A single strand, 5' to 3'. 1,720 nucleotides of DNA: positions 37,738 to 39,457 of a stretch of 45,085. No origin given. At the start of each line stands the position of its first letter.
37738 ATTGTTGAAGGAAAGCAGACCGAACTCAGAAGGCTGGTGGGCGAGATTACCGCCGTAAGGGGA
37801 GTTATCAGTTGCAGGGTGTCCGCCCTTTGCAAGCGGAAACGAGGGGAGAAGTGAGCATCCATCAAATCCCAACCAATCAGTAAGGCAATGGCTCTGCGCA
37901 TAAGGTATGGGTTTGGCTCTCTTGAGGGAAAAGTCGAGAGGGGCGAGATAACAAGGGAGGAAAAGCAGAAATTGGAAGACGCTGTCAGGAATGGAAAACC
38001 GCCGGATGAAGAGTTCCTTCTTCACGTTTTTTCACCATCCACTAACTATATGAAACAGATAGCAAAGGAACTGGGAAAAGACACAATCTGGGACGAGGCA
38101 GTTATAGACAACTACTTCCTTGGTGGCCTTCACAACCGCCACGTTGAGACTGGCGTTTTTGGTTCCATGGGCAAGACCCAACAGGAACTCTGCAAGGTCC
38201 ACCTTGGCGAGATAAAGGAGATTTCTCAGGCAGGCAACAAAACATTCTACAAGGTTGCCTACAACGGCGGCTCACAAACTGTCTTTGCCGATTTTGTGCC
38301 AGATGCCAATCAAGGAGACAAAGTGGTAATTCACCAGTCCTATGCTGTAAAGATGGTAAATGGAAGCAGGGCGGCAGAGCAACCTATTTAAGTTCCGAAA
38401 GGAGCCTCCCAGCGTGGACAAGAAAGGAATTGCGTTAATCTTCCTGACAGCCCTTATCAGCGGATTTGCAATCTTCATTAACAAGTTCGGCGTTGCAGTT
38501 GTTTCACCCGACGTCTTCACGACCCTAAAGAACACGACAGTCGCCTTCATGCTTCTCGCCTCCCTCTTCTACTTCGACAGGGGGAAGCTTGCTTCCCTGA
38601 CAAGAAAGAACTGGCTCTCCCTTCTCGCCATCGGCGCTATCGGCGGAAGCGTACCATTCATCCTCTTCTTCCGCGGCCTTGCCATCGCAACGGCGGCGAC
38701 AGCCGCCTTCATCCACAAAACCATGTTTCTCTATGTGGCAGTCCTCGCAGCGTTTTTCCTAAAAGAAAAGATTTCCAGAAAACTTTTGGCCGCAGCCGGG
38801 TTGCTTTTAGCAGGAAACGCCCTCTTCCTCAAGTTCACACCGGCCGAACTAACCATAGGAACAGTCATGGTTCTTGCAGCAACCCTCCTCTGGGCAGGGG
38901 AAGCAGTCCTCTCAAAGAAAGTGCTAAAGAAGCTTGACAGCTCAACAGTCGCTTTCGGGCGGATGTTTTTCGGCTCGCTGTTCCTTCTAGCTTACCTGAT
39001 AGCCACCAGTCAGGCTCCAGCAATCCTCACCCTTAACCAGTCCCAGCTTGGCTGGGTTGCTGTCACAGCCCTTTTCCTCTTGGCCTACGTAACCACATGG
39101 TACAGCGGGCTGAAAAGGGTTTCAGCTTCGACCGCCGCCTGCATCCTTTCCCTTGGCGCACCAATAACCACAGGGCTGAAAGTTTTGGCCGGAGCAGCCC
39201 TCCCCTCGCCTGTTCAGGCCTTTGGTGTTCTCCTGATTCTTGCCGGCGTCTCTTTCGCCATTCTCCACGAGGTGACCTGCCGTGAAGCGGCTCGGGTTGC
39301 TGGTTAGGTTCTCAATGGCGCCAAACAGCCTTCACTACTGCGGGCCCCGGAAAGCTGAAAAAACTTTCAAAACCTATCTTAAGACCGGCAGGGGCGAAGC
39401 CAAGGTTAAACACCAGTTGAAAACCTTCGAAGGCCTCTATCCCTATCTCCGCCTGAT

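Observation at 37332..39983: NikR-headed operon with two paralogous HypC/HupF-like fusion proteins flanking a DMT permease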

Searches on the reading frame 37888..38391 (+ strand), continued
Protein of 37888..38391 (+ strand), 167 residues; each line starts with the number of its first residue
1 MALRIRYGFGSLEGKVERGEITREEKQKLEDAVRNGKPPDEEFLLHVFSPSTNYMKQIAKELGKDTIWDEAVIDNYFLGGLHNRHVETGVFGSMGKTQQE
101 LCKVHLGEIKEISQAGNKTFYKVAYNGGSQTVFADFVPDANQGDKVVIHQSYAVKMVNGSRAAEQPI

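Call 78: search_solved_structures(query=A3, max_evalue=10, show_alignments=1)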
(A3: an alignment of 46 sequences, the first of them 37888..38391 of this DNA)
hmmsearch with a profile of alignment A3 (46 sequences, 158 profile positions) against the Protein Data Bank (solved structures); distinct sequences matched with E-value up to 10: 6.
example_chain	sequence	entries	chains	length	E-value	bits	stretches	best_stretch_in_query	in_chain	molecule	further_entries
2z1c_A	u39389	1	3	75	5.4e-09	39.6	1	106-157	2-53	Hydrogenase expression/formation protein HypC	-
3vyr_A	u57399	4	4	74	9.7e-09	38.7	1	109-157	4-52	Hydrogenase expression/formation protein HypC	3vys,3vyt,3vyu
3d3r_A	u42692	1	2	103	0.006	19.9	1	103-157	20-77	Hydrogenase assembly chaperone hypC/hupF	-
8v3b_a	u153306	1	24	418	0.077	16.3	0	19-68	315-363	O43_129_+4 component B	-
8rza_A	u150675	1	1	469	0.84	13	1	108-148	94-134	Probable ribonuclease FAU-1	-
8v2d_y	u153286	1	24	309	1.5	12.1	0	38-70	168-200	O43_129 component B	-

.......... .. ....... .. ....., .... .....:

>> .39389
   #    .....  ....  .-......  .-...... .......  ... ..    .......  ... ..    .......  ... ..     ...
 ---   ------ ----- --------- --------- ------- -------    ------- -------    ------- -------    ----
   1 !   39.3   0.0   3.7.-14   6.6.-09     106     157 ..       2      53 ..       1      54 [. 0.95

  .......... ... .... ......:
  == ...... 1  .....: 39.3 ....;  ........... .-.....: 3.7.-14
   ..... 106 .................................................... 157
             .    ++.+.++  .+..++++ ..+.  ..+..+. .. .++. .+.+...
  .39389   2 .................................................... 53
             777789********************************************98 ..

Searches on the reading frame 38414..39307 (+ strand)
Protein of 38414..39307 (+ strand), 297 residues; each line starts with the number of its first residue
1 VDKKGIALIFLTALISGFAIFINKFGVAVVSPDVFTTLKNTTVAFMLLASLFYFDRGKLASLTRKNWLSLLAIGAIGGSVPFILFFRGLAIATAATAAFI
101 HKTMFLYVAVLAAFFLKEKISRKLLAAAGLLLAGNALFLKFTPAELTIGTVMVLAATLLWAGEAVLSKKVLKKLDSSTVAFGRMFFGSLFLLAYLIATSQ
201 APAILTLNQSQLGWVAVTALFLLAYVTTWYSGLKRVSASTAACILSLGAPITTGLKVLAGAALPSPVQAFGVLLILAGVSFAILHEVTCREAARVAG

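Call 3: search_protein_families(library=pfam, proteins=[window:38414-39307:+], max_evalue=1)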
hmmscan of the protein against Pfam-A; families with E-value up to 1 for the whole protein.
window:38414-39307:+ (297 aa): 2 families
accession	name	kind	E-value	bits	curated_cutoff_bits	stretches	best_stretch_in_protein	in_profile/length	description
PF00892.27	EamA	-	1.6e-34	119.5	28.2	2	4-138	2-133/135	EamA-like transporter family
PF11628.13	TCR_zetazeta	-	0.27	11.4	25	1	104-122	12-30/31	T-cell surface glycoprotein CD3 zeta chain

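Call 4: search_protein_families(library=ncbifam, proteins=[window:38414-39307:+], max_evalue=1)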
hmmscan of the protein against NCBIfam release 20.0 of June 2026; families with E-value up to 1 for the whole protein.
window:38414-39307:+ (297 aa): 2 families
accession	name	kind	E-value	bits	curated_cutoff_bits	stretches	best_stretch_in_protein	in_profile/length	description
TIGR00950.1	2A78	equivalog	1.1e-15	57.8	230.2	1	17-279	2-263/264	carboxylate/amino acid/amine transporter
NF050091.1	ArAmAcExpYddG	equivalog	7e-08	32.3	300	1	42-282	41-282/285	aromatic amino acid exporter YddG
